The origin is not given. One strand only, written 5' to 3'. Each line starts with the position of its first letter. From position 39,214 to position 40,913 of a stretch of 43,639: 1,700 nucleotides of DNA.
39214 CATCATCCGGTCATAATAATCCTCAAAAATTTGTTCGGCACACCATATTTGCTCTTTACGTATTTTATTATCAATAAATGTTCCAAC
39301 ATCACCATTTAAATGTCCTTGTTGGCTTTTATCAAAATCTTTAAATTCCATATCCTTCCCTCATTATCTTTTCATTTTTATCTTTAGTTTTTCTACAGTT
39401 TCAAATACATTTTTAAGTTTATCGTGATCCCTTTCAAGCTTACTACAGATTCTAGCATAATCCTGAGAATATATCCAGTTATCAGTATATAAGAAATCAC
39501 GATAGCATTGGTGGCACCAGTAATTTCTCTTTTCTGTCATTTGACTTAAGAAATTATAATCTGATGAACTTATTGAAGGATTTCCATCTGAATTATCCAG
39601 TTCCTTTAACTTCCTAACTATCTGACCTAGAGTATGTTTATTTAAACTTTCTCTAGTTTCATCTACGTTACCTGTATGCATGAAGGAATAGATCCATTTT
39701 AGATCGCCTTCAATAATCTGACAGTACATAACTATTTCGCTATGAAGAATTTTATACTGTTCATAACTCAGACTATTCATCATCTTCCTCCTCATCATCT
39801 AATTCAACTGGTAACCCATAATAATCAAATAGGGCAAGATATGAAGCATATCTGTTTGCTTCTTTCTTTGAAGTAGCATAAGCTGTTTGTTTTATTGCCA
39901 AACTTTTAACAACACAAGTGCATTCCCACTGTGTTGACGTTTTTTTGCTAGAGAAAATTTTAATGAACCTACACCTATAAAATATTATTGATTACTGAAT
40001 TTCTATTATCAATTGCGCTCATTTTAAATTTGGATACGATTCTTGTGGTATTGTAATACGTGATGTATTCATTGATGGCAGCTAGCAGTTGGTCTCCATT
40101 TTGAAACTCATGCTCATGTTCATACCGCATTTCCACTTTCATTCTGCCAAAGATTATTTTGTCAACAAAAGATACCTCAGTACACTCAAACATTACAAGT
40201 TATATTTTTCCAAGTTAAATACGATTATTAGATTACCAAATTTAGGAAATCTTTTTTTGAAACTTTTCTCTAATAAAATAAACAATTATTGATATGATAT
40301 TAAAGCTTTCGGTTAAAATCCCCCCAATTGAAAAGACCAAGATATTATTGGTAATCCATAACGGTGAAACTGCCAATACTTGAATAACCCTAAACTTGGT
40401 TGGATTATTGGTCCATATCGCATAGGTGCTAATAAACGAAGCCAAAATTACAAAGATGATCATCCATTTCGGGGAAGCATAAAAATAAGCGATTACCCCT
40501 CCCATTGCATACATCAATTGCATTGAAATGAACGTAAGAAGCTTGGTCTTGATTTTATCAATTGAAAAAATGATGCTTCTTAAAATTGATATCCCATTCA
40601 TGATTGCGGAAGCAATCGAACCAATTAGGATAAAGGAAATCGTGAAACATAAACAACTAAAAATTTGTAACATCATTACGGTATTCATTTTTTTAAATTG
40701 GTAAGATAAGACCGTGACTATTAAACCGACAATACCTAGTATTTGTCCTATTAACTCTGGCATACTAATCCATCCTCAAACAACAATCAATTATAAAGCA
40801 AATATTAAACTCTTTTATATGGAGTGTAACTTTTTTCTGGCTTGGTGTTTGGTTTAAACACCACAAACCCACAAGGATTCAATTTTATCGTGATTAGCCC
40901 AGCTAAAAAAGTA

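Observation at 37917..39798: Two divergent HEPN-motif paralogs bracket a DUF559/Vsr-like nuclease gene: candidate uncharacterised defence or abortive-infection cassette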

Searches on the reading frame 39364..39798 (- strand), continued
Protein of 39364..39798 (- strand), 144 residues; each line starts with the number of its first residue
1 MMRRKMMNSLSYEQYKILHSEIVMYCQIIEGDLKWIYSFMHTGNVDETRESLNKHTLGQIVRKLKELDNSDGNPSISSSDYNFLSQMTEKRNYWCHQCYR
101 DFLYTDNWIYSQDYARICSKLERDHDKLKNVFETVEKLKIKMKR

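Call 72: search_protein_families(library=pfam, proteins=[P0332, P0328, P0209, P0189, P0312, P0322, P0315, L005:7175-8008:+, L005:8437-8958:+, L029:4903-5928:+], max_evalue=0.01)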
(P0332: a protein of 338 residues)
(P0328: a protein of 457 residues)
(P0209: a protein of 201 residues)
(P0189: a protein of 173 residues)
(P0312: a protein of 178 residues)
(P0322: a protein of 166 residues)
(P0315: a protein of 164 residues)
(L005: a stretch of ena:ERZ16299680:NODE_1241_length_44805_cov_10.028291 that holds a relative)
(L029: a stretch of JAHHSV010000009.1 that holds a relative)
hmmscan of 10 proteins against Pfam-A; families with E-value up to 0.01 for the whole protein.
P0332 (338 aa): 8 families
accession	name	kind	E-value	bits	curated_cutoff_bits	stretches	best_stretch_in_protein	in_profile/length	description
PF01381.28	HTH_3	-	2e-14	53.8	23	1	14-64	2-52/55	Helix-turn-helix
PF12844.13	HTH_19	-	1.6e-10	41.1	30.2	1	14-69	5-60/64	Helix-turn-helix domain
PF13560.12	HTH_31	-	1.7e-08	35.1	27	1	13-64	6-58/64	Helix-turn-helix domain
PF13643.11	DUF4145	-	0.0027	18.2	23.1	0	255-287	39-71/88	Domain of unknown function (DUF4145)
PF17762.8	HTH_ParB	-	0.0032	18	22.6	0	13-40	12-39/102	ParB HTH domain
PF15943.11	YdaS_toxin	-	0.0037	17.5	30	1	24-49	11-37/65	Bacterial toxin YdaS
PF13443.12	HTH_26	-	0.0052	17.5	22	0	14-65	3-55/63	Cro/C1-type HTH DNA-binding domain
PF07022.19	Phage_CI_repr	-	0.0053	17.5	22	0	24-57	15-47/65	Bacteriophage CI repressor helix-turn-helix domain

P0328 (457 aa): 0 families

P0209 (201 aa): 1 family
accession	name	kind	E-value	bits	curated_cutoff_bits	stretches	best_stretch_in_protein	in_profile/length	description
PF18731.6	HEPN_Swt1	-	0.0065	17.2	27.5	0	111-145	59-93/115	Swt1-like HEPN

P0189 (173 aa): 0 families

P0312 (178 aa): 0 families

P0322 (166 aa): 0 families

P0315 (164 aa): 0 families

L005:7175-8008:+ (278 aa): 3 families
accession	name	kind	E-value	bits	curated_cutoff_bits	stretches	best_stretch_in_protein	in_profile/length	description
PF14622.11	Ribonucleas_3_3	-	1.8e-19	70.6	35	1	21-154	1-110/128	Ribonuclease-III-like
PF00636.31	Ribonuclease_3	-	4.3e-19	69.6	27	1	44-155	1-101/102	Ribonuclease III domain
PF22935.1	RM44_endonuclase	-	0.009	16.5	27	0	13-42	11-40/139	Large ribosomal subunit protein mL44, endonuclease domain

L005:8437-8958:+ (174 aa): 1 family
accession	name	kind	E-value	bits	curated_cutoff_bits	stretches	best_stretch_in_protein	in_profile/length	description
PF25273.1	DUF7869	-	0.003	17.6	26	1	63-121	103-160/192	Domain of unknown function (DUF7869)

L029:4903-5928:+ (342 aa): 5 families
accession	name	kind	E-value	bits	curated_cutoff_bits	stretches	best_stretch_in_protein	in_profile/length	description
PF14622.11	Ribonucleas_3_3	-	1.8e-18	67.4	35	1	29-156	2-114/128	Ribonuclease-III-like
PF00636.31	Ribonuclease_3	-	1.7e-13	51.6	27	1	51-154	1-102/102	Ribonuclease III domain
PF00035.32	dsrm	-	1.7e-10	41.8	23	1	190-245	4-61/66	Double-stranded RNA binding motif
PF22935.1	RM44_endonuclase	-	0.0019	18.7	27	0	22-148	13-138/139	Large ribosomal subunit protein mL44, endonuclease domain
PF24995.1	DSRM_2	-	0.0091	16.9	27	0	299-340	37-77/79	dsRNA binding domain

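Call 79: search_dna_similar(query=window:39364-39783:-, collection=phages, mode=protein, max_evalue=0.01, max_rows=15)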
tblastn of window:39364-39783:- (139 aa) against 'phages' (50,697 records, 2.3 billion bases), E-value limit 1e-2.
No match.

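Call 84: search_protein_families(library=pfam, proteins=[L097:4367-4879:+, L097:3868-4197:+, L005:9169-9699:+, L095:2448-5186:+], max_evalue=0.05)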
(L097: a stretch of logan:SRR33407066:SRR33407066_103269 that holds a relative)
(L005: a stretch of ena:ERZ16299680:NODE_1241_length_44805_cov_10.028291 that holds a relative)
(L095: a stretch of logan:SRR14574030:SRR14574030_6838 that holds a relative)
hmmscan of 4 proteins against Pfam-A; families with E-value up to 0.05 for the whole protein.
L097:4367-4879:+ (170 aa): 0 families

L097:3868-4197:+ (109 aa): 3 families
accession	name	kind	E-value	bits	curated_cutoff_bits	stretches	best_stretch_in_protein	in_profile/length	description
PF16988.10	Vps36-NZF-N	-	0.022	14.6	27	1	19-54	11-44/65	Vacuolar protein sorting 36 NZF-N zinc-finger domain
PF09723.15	Zn_ribbon_8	-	0.038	14.4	34.4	0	46-61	8-23/41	Zinc ribbon domain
PF10235.14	Cript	-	0.048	14.8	25.5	1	17-56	45-83/90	Microtubule-associated protein CRIPT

L005:9169-9699:+ (176 aa): 0 families

L095:2448-5186:+ (912 aa): 1 family
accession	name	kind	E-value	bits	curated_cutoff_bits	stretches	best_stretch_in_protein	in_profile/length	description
PF00541.23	Adeno_knob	-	0.047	13.7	25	0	701-798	20-119/182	Adenoviral fibre protein (knob domain)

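Call 89: search_solved_structures(query=A5, max_evalue=10, show_alignments=2)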
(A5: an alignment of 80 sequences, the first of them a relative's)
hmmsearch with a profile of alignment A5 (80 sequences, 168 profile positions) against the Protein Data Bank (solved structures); distinct sequences matched with E-value up to 10: 10.
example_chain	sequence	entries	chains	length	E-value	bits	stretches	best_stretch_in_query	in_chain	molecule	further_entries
7upp_C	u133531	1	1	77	0.26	13.8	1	108-152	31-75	DHT03 protein C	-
4mvd_B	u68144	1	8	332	0.29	13.6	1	90-161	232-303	Choline-phosphate cytidylyltransferase A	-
7zr2_A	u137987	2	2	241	0.33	13.4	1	95-158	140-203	Spike protein S2',Chimeric protein mimic of SARS-CoV-2 Spike HR1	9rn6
7upo_C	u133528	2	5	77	0.53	12.8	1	108-152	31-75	DHT03 protein C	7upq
6icr_A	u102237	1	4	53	0.6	12.6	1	111-158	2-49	Coronin-like protein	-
1fps_A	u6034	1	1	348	0.94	12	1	82-115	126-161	FARNESYL DIPHOSPHATE SYNTHASE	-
2xzr_A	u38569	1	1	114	0.96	11.9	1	118-162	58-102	IMMUNOGLOBULIN-BINDING PROTEIN EIBD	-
6ah6_A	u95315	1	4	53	1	11.9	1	111-159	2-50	Coronin-like protein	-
1ubx_A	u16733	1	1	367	1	11.8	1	82-115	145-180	FARNESYL DIPHOSPHATE SYNTHASE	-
1ubv_A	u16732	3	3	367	1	11.8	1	82-115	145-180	FARNESYL DIPHOSPHATE SYNTHASE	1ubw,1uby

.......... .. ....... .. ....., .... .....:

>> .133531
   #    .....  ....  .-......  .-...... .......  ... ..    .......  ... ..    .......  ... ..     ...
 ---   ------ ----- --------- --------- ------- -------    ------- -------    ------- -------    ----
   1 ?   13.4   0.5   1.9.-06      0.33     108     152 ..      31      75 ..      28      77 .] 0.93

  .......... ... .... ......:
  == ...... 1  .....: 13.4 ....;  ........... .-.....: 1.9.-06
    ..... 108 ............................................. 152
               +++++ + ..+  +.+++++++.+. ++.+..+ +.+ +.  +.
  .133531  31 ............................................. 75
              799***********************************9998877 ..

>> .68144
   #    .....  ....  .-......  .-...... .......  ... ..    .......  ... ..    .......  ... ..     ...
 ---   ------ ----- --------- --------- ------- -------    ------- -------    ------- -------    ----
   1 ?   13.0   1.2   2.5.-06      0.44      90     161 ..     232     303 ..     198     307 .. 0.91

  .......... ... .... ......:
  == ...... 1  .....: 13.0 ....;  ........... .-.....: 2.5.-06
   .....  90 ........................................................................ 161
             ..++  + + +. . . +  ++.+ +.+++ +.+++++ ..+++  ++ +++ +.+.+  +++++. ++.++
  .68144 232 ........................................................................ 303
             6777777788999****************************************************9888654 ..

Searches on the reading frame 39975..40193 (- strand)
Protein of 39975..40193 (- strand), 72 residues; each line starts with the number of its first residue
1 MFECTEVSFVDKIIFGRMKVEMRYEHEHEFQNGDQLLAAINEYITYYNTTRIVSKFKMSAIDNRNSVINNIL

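Call 3: search_protein_families(library=pfam, proteins=[window:39975-40193:-], max_evalue=1)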
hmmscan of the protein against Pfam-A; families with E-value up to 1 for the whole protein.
window:39975-40193:- (72 aa): 3 families
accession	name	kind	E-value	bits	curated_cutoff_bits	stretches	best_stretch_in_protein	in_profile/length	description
PF13333.12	rve_2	-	6.1e-11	42.7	22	1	14-62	3-50/56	Integrase core domain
PF13683.12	rve_3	-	0.00032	20.8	26.5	1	15-51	23-57/67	Integrase core domain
PF08437.15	Glyco_transf_8C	-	0.1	13.1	23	1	20-47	28-54/57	Glycosyl transferase family 8 C-terminal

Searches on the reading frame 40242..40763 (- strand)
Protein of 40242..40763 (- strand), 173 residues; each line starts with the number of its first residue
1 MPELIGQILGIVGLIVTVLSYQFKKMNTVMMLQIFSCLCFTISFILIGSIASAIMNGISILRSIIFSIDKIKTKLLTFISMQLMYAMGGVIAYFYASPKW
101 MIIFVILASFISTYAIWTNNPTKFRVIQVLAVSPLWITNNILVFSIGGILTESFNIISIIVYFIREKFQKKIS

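Call 37: search_protein_families(library=pfam, proteins=[window:40242-40763:-], max_evalue=0.001)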
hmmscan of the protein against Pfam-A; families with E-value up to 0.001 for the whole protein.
window:40242-40763:- (173 aa): 1 family
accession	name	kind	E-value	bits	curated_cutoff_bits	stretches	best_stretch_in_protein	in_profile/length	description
PF10688.14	Imp-YgjV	-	3.8e-28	98.7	23.5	1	5-165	2-154/159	Bacterial inner membrane protein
